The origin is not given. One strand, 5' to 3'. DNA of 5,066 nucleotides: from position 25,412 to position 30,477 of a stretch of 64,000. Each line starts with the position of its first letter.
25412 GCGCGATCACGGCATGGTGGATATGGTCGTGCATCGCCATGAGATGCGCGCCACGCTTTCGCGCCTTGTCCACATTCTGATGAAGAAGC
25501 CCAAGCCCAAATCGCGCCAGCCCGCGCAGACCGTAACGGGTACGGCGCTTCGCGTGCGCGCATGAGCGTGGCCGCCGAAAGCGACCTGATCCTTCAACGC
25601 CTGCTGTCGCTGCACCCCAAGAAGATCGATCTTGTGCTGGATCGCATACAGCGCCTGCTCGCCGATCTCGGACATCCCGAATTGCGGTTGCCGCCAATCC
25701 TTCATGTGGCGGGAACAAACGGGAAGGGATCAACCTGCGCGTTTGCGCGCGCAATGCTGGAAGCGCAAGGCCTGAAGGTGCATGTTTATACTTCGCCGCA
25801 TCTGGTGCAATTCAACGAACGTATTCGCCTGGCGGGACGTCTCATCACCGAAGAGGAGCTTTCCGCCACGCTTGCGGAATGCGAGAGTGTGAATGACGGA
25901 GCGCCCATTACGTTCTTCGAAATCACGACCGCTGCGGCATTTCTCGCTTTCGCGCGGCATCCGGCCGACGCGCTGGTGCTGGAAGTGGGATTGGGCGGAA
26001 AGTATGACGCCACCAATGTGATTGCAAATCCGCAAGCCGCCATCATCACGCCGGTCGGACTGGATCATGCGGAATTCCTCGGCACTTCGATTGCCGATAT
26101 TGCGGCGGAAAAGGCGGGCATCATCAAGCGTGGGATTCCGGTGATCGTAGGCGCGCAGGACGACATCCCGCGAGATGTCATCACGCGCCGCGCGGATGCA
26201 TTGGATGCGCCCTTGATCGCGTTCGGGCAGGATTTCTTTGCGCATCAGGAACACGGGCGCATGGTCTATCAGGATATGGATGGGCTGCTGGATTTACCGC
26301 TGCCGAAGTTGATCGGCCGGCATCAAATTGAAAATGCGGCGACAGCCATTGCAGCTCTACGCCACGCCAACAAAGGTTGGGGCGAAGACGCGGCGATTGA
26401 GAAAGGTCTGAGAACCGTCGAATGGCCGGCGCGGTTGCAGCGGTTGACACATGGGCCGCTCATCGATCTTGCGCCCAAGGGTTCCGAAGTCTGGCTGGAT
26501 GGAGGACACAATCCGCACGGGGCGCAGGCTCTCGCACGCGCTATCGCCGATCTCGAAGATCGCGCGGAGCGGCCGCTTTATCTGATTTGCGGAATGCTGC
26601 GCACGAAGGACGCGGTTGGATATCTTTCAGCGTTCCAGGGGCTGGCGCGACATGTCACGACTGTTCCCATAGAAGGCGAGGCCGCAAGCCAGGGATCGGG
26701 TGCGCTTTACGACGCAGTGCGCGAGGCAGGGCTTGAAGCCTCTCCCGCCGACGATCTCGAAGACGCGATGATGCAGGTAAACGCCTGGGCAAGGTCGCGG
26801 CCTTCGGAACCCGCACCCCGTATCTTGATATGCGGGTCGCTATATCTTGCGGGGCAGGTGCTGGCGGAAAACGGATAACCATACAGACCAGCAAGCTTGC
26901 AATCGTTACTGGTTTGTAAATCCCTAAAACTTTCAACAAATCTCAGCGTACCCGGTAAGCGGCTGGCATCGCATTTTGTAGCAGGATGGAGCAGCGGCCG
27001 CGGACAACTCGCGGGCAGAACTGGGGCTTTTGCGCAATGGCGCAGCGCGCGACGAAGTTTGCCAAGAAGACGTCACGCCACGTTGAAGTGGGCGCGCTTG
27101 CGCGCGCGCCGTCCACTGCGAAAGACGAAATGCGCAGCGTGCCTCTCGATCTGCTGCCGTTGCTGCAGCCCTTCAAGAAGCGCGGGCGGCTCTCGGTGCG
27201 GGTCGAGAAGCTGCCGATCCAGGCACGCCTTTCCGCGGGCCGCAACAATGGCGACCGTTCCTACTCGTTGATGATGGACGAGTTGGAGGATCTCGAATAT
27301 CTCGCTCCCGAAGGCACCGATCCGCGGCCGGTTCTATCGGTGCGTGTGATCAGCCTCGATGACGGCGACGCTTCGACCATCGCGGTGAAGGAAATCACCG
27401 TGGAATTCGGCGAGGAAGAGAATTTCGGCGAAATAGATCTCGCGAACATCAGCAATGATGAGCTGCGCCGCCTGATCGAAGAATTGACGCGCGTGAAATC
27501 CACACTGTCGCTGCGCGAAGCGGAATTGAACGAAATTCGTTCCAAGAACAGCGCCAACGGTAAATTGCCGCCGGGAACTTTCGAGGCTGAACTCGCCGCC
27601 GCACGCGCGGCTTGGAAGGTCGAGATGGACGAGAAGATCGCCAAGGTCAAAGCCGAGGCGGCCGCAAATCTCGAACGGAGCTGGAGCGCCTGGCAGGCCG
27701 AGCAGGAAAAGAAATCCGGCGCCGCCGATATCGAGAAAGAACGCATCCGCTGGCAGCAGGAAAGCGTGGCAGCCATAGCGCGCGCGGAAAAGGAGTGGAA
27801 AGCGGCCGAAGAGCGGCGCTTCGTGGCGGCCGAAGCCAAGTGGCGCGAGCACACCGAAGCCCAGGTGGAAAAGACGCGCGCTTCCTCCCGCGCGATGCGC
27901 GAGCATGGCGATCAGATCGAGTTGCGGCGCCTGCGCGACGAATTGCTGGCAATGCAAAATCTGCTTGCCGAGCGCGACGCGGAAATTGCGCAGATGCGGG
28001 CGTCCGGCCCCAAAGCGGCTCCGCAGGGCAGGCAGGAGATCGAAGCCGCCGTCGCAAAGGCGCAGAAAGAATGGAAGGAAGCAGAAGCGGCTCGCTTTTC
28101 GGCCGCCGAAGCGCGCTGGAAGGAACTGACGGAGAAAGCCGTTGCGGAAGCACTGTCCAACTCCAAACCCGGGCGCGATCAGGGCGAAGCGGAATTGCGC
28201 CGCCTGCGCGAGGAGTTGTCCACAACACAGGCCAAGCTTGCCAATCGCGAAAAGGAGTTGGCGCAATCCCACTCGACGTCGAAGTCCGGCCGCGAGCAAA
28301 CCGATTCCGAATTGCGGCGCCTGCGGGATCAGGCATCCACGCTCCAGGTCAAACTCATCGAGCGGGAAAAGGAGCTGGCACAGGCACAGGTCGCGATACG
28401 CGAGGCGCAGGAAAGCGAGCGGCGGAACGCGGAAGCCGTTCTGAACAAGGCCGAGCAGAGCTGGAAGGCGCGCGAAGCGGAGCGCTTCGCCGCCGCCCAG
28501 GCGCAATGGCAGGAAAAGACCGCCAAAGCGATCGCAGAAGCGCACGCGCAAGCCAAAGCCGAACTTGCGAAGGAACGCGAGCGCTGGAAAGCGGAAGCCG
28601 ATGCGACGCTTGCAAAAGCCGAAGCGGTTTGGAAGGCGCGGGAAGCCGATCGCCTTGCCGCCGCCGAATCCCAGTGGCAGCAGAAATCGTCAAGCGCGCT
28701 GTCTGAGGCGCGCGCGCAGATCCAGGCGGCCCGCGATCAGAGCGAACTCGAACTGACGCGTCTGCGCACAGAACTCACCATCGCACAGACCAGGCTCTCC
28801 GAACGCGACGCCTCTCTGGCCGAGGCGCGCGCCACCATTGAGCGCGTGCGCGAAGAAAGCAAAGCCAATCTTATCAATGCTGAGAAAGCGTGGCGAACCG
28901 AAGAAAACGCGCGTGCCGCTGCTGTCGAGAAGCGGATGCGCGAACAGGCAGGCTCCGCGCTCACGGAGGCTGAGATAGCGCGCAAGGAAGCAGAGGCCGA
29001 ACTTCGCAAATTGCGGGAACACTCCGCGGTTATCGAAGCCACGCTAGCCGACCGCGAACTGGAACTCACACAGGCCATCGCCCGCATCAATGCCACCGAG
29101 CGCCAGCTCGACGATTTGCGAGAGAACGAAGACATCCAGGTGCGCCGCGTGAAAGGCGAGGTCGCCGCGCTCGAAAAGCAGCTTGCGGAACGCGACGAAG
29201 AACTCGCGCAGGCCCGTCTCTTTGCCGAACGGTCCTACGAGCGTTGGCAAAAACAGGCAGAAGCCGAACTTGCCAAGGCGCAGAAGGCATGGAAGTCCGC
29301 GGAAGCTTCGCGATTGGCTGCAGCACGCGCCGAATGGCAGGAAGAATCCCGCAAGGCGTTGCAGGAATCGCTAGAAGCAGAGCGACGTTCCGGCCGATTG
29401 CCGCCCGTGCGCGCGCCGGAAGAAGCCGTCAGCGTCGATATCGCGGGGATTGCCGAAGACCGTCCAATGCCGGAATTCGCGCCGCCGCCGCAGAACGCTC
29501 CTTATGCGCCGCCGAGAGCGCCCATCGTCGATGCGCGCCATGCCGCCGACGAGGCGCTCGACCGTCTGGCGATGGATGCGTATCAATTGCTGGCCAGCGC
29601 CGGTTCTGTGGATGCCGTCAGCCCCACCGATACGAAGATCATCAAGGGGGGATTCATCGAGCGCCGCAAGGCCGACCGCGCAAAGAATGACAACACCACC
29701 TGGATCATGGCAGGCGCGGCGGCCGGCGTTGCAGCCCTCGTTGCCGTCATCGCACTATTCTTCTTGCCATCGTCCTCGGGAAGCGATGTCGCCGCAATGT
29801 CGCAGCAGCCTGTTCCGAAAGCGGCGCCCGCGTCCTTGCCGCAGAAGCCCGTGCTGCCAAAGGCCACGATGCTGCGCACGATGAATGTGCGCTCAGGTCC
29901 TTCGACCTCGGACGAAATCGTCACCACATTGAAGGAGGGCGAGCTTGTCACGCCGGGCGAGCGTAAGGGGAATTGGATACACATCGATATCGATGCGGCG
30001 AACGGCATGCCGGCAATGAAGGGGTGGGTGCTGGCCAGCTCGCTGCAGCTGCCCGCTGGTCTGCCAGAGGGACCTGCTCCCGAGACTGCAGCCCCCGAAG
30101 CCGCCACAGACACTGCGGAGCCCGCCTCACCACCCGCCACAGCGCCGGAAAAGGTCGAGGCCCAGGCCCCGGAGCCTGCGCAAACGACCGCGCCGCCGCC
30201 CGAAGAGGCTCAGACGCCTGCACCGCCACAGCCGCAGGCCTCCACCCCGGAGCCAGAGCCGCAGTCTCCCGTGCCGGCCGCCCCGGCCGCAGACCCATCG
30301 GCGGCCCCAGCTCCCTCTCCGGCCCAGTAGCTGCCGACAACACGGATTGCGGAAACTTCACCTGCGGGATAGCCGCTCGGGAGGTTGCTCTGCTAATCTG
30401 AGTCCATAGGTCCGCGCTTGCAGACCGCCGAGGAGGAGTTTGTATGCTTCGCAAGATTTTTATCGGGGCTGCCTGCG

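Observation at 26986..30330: Giant trans-envelope coiled-coil protein with two alternating repeat types, an adhesin-like Ig domain and periplasmic SH3b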

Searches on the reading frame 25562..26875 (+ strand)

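Call 50: search_protein_families(library=pfam, proteins=[window:25562-26875:+], max_evalue=0.001)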
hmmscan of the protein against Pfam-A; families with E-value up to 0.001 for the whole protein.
window:25562-26875:+ (438 aa): 2 families
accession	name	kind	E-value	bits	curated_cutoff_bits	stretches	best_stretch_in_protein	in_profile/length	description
PF08245.18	Mur_ligase_M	-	8.3e-15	55.7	24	1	49-265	1-199/200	Mur ligase middle domain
PF02875.26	Mur_ligase_C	-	3.3e-08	34.9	28.4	1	306-426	10-126/127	Mur ligase, glutamate ligase domain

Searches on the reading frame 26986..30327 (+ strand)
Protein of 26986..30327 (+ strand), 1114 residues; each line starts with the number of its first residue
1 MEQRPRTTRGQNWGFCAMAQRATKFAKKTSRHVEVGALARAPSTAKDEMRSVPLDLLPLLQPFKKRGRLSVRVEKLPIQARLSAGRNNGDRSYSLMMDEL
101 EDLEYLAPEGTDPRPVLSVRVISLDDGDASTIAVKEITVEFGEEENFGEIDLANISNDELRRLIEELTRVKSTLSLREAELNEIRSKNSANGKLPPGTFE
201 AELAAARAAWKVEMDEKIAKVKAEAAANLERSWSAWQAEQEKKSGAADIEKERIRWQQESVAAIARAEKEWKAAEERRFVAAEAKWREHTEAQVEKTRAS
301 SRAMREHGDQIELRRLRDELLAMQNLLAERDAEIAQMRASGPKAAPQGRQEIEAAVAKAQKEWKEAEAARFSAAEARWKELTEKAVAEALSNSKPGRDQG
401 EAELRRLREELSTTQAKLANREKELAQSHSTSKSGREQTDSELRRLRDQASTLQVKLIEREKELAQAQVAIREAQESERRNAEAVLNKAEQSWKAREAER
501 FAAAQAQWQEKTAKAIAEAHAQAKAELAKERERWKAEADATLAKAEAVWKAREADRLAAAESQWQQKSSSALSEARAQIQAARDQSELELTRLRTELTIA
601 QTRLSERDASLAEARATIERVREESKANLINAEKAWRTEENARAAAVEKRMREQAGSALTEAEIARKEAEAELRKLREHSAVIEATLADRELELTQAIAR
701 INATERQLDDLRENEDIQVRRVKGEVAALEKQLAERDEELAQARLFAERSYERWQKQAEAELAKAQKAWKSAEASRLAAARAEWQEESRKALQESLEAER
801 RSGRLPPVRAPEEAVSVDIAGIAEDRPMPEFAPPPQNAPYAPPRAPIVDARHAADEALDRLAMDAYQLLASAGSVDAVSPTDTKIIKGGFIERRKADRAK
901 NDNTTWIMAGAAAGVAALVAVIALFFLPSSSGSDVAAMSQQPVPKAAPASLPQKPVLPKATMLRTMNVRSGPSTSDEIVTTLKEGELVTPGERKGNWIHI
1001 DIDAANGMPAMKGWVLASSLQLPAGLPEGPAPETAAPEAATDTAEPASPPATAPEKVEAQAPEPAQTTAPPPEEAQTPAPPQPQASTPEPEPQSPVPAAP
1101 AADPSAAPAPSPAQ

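Call 4: search_protein_families(library=pfam, proteins=[window:26986-30327:+], max_evalue=1)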
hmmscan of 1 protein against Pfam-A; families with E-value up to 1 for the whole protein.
window:26986-30327:+ (1114 aa): 4 families
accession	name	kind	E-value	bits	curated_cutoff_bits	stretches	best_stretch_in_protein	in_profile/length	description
PF08239.17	SH3_3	-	2e-07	31.5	27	1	966-1020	3-53/54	Bacterial SH3 domain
PF06347.19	SH3_4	-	5.9e-05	23.2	24.1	1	965-1007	4-47/56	Bacterial SH3 domain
PF11250.13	FAF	-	0.1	13.2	25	0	59-89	17-48/54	Fantastic Four meristem regulator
PF23183.1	bHLH_NPAS4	-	0.26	11.7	27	0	393-411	9-27/54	NPAS4 bHLH domain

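Call 5: search_protein_families(library=ncbifam, proteins=[window:26986-30327:+], max_evalue=1)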
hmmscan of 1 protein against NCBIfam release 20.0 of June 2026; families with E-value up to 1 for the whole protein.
window:26986-30327:+ (1114 aa): 2 families
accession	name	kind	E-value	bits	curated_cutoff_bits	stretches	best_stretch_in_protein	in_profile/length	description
TIGR04211.1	SH3_and_anchor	equivalog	0.026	14.1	65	1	967-1021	9-59/198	TIGR04211 family SH3 domain-containing protein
NF040678.1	EntFM_CwpFM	equivalog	0.19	10.7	720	1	965-1007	140-182/430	enterotoxin EntFM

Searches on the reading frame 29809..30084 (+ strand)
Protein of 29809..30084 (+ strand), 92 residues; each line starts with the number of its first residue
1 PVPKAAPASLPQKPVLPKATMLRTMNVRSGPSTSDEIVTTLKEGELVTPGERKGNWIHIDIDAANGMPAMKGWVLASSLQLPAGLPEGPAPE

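Call 64: search_solved_structures(query=window:29809-30084:+, max_evalue=1, show_alignments=1)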
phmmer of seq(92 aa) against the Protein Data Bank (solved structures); distinct sequences matched with E-value up to 1: 6.
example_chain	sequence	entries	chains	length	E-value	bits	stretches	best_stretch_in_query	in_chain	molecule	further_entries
5d74_A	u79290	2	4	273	0.41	14.3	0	7-46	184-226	Putative phage lysin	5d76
2kt8_A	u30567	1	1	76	0.6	13.7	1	23-69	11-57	Probable surface protein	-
2kq8_A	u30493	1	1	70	0.63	13.6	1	24-66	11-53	Cell wall hydrolase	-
2kyb_A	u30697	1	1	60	0.71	13.5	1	23-69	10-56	Mannosyl-glycoprotein endo-beta-N-acetylglucosaminidase domain protein, possible enterotox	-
2cow_A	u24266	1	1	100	0.77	13.4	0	29-88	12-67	Kinesin-like protein KIF13B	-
9kz1_A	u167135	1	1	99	0.85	13.2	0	22-46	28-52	N-acetylmuramoyl-L-alanine amidase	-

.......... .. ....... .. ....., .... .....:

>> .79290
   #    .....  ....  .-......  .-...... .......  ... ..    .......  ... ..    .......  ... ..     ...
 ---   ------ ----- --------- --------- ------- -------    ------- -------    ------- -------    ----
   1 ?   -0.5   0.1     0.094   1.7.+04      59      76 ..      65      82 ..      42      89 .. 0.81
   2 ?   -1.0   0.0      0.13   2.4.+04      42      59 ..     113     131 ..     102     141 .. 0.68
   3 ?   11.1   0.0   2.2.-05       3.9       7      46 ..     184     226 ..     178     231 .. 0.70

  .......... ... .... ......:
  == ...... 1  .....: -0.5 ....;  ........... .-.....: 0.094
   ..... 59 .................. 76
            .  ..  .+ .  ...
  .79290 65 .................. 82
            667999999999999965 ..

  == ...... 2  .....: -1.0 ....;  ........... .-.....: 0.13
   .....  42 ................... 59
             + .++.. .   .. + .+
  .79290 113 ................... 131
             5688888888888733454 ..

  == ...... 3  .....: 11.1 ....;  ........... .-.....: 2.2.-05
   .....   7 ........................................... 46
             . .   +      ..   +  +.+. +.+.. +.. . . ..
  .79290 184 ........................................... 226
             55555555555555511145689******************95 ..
